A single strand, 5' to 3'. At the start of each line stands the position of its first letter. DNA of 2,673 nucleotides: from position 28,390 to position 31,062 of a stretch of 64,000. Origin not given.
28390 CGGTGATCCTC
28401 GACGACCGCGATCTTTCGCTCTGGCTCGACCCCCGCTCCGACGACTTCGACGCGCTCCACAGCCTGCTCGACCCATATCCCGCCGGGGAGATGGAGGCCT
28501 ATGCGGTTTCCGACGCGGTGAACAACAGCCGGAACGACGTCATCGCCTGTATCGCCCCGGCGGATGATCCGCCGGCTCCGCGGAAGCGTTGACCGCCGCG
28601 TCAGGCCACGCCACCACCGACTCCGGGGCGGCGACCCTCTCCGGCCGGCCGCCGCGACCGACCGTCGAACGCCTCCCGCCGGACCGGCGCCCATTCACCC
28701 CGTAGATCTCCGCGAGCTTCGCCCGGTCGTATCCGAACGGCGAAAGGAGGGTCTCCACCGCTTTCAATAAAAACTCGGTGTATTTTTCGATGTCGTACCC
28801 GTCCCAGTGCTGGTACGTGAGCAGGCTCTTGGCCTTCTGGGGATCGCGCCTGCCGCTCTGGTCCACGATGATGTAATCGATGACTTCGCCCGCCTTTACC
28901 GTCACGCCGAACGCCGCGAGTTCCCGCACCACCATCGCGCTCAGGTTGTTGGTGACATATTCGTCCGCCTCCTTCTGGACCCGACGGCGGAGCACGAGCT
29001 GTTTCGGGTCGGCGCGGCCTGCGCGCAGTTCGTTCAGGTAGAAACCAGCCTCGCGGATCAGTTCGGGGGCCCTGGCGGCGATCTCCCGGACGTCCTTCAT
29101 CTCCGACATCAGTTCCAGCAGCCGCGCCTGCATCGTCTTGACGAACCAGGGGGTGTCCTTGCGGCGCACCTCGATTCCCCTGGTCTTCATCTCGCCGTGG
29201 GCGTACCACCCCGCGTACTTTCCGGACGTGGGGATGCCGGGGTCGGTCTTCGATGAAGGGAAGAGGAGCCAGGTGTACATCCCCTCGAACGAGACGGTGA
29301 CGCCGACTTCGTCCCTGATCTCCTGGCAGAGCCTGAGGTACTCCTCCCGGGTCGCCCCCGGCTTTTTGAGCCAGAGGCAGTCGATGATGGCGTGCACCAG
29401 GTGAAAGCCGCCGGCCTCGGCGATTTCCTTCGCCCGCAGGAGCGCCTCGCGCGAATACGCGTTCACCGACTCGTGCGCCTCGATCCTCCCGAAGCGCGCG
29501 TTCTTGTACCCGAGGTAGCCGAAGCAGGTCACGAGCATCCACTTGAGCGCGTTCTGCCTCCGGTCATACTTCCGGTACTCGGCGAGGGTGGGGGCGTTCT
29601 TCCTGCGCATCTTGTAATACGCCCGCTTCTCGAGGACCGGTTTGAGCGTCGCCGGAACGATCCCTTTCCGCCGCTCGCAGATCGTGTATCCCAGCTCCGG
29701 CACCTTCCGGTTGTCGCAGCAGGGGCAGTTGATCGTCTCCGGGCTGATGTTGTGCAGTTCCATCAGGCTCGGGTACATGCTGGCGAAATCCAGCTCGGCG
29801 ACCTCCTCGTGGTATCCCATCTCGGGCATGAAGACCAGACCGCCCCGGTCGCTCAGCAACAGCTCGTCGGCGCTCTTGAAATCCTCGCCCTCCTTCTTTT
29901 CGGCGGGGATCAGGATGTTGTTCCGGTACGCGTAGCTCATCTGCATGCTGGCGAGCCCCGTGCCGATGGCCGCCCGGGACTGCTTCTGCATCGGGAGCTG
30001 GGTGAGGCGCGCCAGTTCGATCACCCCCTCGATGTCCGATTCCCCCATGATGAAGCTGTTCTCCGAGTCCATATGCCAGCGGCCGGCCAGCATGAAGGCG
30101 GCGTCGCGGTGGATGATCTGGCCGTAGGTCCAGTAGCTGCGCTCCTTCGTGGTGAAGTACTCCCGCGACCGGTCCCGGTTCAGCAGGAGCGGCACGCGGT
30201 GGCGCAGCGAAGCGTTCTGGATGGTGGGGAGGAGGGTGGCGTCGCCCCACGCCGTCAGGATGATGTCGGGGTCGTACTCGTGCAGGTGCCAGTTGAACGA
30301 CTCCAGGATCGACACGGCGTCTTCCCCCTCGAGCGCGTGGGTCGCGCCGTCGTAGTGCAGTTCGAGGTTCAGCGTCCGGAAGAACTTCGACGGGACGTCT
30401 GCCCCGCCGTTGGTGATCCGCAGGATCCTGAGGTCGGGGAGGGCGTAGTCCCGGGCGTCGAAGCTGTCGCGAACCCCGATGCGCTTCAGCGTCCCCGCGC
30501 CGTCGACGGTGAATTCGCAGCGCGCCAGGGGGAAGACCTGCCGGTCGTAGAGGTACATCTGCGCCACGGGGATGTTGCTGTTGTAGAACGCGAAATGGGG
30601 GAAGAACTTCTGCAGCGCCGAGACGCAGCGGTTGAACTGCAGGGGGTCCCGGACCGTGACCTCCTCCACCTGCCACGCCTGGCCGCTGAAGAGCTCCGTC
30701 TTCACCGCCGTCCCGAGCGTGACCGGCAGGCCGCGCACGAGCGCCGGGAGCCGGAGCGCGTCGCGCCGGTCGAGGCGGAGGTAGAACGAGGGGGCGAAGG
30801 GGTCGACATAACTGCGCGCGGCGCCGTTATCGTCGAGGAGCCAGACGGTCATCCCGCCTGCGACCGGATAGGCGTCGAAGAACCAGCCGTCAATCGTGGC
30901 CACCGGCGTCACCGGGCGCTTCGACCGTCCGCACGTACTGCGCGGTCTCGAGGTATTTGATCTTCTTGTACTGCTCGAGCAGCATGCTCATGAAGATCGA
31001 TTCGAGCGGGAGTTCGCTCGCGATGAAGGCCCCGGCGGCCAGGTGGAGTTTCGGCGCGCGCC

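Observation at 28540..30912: Specific catalytic-motif lesions in the PolB homolog: exonuclease dead, polymerase motif C degenerate, DNA-binding motifs retained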

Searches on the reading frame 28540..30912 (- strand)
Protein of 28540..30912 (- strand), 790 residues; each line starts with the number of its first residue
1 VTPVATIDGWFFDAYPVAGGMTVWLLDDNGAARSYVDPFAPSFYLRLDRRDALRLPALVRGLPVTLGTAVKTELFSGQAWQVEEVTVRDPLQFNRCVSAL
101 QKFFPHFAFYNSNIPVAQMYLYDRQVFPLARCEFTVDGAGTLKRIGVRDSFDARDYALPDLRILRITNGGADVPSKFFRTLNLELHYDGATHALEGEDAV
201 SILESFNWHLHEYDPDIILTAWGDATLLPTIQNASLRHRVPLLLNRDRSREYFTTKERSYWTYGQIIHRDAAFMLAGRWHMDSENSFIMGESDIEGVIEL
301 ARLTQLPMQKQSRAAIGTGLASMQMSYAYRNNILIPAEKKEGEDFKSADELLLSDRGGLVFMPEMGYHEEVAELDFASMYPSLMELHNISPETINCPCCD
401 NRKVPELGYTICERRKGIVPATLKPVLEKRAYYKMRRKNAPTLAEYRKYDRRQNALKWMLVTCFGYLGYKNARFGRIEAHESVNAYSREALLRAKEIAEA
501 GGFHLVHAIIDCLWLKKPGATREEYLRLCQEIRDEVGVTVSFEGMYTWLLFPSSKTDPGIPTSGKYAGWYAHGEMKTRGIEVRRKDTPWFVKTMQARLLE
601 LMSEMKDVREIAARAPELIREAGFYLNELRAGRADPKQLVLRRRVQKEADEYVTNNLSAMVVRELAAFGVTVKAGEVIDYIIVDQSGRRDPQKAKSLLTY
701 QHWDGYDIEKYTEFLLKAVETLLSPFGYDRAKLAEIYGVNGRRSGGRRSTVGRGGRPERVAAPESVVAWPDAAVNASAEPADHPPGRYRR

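Call 3: search_protein_families(library=pfam, proteins=[window:28540-30912:-], max_evalue=0.01)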
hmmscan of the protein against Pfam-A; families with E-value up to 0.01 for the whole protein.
window:28540-30912:- (790 aa): 1 family
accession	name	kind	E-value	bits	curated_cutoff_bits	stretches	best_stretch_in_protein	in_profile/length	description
PF00136.26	DNA_pol_B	-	5e-37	128.2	23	1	325-724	20-451/453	DNA polymerase family B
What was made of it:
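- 28540..30912 (-): polB2: B-family DNA polymerase of the bacterial G2/PolB2 group, 790 aa; predicted catalytic subunit of the mutasome. Pfam PF00136 5e-37 (call 3).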

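Call 4: search_protein_families(library=ncbifam, proteins=[window:28540-30912:-], max_evalue=0.01)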
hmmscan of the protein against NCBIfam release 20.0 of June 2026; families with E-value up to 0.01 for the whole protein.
window:28540-30912:- (790 aa): 9 families
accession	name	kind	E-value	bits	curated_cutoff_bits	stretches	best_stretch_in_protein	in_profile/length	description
NF004416.0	PRK05761.1-2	equivalog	6.2e-116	388.4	516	1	145-726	116-649/665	type B DNA-directed DNA polymerase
NF004418.0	PRK05761.1-4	subfamily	1.1e-115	387.5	692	1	185-734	156-701/717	type B DNA-directed DNA polymerase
NF004417.0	PRK05761.1-3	equivalog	2.6e-49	168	780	1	297-729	423-847/858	DNA-directed DNA polymerase I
NF004419.0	PRK05761.1-5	equivalog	2.3e-38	131.8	1285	1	297-731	490-918/932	DNA-directed DNA polymerase I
NF004415.0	PRK05761.1-1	equivalog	6.8e-29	100.3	1289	1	297-734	432-865/883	DNA-directed DNA polymerase I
TIGR00592.1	pol2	superfamily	1.4e-28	99.5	239.95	1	356-688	801-1135/1176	DNA polymerase (pol2)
NF004421.0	PRK05762.1-2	equivalog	5.7e-19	67.9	570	1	320-718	375-779/795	DNA polymerase II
NF004422.0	PRK05762.1-4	equivalog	2.9e-10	39.2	1103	1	355-655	403-704/789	DNA polymerase II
NF004420.0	PRK05762.1-1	equivalog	7.9e-07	28.1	1435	1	356-656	400-699/783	DNA polymerase II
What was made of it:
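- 28540..30912 (-): NCBIfam NF004416 and NF004418 at 1e-115, against 2.6e-49 for canonical archaeal PolB models (call 4).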

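Call 5: search_solved_structures(query=window:28540-30912:-, max_evalue=0.001, show_alignments=3)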
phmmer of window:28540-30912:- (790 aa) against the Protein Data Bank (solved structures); distinct sequences matched with E-value up to 0.001: 71 (the best 60 are shown).
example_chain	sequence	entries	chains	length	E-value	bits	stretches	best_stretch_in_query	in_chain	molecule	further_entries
6wya_A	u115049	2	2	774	1.8e-48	168.4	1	261-733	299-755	DNA polymerase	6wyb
1wn7_A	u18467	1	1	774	2.1e-48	168.2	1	261-732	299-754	Family B DNA Polymerase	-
1wns_A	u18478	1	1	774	2.3e-48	168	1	261-732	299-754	DNA POLYMERASE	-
4k8z_A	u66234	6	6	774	2.4e-48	168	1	261-732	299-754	DNA polymerase | DNA polymerase,DNA polymerase,DNA polymerase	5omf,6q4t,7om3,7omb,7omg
8s84_A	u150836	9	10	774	6.3e-48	166.6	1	261-732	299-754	DNA polymerase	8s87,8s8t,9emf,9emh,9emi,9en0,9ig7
4flt_A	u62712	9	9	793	9.2e-48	166.1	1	267-732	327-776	DNA polymerase 1 | Pyrococcus abyssi B family DNA polymerase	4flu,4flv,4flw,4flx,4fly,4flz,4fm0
4fm2_A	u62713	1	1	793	1e-47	165.9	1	267-732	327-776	DNA polymerase 1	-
2xhb_A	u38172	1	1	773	1.2e-47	165.7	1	271-732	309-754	DNA POLYMERASE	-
2vwj_A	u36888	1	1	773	1.3e-47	165.6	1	271-732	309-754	DNA POLYMERASE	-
2vwk_A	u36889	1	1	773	1.7e-47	165.2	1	271-732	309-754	DNA POLYMERASE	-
1tgo_A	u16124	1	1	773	2.5e-47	164.6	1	271-732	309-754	PROTEIN (THERMOSTABLE B DNA POLYMERASE)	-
5vu5_A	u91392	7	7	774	2.7e-47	164.5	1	261-732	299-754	DNA polymerase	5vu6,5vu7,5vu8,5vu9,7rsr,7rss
9oat_A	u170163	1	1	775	2.9e-47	164.4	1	269-732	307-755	5-270, TNA polymerase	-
1qht_A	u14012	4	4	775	3.3e-47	164.2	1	278-732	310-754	PROTEIN (DNA POLYMERASE) | DNA polymerase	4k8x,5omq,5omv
5h12_A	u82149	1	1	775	3.6e-47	164.1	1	282-732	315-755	Deep Vent DNA Polymerase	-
8b9a_J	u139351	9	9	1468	8.3e-14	53.8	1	354-686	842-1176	DNA polymerase alpha catalytic subunit A | DNA polymerase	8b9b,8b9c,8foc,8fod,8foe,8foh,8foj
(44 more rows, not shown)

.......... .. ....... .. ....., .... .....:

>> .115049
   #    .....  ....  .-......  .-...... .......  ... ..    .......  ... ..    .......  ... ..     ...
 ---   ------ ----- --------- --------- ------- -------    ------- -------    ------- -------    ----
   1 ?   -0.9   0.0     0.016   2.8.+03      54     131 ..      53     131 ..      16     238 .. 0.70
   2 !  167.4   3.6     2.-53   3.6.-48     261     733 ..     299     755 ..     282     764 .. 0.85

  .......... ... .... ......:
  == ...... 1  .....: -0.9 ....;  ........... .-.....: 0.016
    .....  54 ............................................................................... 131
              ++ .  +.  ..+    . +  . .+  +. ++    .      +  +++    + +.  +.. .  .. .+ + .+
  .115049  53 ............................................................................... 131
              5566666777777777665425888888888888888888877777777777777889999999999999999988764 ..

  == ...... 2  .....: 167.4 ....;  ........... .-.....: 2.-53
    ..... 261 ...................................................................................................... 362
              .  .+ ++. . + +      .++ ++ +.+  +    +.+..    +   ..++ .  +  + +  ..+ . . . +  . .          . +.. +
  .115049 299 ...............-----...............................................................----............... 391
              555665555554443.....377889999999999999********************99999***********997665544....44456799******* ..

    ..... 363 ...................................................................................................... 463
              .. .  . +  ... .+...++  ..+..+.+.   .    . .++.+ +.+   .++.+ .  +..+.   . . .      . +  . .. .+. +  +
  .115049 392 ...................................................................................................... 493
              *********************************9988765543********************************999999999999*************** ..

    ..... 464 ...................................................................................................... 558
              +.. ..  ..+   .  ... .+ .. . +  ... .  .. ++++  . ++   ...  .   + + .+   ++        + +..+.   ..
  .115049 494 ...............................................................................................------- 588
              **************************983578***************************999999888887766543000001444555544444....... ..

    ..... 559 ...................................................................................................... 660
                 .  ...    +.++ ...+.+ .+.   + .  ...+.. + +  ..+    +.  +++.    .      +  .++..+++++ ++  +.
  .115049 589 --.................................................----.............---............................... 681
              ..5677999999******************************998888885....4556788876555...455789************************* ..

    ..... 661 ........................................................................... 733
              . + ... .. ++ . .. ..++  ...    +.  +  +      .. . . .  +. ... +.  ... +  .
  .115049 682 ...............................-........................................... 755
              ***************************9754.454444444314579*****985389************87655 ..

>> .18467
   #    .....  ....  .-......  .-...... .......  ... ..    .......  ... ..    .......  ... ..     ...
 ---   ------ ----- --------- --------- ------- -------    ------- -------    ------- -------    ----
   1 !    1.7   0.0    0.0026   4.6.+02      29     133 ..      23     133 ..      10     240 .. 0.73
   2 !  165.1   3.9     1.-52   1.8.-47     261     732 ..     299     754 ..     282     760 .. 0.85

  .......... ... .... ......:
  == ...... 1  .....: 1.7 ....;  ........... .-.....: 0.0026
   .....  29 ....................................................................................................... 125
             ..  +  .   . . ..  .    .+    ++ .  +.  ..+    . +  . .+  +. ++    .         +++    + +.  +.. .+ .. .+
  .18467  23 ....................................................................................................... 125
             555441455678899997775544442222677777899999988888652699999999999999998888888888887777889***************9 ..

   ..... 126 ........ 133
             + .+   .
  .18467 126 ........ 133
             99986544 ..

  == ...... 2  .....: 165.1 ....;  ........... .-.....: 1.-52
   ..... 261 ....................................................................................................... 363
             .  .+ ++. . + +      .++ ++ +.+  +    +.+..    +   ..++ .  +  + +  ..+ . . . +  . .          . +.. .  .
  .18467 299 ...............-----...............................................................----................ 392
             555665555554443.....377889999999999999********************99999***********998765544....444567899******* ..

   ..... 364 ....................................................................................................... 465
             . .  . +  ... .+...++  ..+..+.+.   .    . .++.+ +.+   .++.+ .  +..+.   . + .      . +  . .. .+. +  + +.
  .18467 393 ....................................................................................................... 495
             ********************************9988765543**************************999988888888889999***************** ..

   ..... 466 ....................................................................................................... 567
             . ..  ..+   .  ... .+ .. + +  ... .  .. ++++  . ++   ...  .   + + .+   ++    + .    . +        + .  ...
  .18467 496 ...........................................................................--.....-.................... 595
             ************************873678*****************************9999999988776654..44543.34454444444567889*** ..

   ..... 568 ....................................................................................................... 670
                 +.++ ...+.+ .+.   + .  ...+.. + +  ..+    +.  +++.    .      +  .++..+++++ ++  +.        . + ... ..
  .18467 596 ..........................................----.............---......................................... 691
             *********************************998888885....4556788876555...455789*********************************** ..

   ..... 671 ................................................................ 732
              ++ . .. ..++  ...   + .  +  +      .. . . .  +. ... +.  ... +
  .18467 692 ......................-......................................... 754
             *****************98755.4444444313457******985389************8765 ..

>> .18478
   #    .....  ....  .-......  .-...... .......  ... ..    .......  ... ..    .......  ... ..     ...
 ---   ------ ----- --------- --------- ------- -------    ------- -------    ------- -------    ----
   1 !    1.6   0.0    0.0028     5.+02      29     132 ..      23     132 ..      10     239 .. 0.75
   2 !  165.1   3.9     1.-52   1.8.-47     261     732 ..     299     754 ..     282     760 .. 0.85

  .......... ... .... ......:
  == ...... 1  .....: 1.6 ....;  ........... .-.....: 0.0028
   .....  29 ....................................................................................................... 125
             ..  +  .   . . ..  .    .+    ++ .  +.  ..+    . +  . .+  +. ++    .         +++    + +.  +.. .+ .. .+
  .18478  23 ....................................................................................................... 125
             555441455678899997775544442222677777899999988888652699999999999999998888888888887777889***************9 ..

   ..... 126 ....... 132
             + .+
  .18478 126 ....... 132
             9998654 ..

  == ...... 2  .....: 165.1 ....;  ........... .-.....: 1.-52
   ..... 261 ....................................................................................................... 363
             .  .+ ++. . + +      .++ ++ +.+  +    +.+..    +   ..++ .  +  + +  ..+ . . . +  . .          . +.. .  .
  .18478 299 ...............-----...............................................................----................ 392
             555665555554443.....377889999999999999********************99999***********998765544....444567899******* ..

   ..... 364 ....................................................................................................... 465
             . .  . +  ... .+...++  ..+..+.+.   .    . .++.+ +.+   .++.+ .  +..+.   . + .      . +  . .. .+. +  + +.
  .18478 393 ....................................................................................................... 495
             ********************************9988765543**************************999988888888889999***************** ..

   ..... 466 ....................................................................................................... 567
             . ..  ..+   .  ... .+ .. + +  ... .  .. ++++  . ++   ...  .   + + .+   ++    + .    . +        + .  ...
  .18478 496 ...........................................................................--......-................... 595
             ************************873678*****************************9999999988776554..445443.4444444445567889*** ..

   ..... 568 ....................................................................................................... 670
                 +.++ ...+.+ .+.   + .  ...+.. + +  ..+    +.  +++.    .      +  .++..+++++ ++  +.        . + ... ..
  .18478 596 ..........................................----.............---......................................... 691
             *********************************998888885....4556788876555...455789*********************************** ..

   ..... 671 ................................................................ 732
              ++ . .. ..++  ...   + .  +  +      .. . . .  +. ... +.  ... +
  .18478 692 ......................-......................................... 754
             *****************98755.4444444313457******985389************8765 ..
